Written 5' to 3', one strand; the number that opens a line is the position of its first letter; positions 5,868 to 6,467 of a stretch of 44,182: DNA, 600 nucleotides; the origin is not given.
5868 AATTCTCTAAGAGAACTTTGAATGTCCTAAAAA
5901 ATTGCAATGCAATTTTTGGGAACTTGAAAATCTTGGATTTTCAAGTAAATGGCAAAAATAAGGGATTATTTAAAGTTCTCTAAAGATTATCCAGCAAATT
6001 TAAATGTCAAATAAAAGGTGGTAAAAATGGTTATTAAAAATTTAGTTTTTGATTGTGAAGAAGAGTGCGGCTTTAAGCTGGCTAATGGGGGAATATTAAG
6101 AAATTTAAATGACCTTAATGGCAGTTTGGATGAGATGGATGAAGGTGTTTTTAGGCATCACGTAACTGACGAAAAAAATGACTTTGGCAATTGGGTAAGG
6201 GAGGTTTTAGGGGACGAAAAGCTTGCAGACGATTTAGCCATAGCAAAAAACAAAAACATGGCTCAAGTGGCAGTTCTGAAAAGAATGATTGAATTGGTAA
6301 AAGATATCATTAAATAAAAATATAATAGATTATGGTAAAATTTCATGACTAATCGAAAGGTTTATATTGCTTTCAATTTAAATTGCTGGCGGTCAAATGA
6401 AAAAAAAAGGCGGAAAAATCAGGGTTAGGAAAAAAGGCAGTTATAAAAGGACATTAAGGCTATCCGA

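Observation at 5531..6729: N-D-F-x-x-W helical domain: three tandem mini-genes behind a glycogen-synthase-like GT, and the same domain fused to the C-terminus of the 779-aa HerA-like ATPase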

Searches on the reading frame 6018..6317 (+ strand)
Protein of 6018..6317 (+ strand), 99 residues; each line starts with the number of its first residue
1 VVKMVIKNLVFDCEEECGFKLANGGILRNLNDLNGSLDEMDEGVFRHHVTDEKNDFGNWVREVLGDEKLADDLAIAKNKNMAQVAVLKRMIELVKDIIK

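Call 3: search_protein_families(library=pfam, proteins=[window:6018-6317:+], max_evalue=1)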
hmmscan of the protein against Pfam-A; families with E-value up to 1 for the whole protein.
window:6018-6317:+ (99 aa): 1 family
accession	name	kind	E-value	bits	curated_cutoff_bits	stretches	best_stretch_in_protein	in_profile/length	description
PF19027.5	DUF5752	-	7.1e-07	29.2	23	1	45-95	47-100/208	Family of unknown function (DUF5752)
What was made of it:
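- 6027..6317 (+): Unit gene B (96 aa; an alternative GTG at 6018). Single DUF5752 unit of ambiguous type. It is an extra paralog that is absent from the closest relatives. Pfam DUF5752 29.2 bits (call 3).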

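Call 35: search_protein_families(library=ncbifam, proteins=[window:6018-6317:+], max_evalue=0.001)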
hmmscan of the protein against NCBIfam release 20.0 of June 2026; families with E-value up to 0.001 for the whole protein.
window:6018-6317:+ (99 aa): 0 families
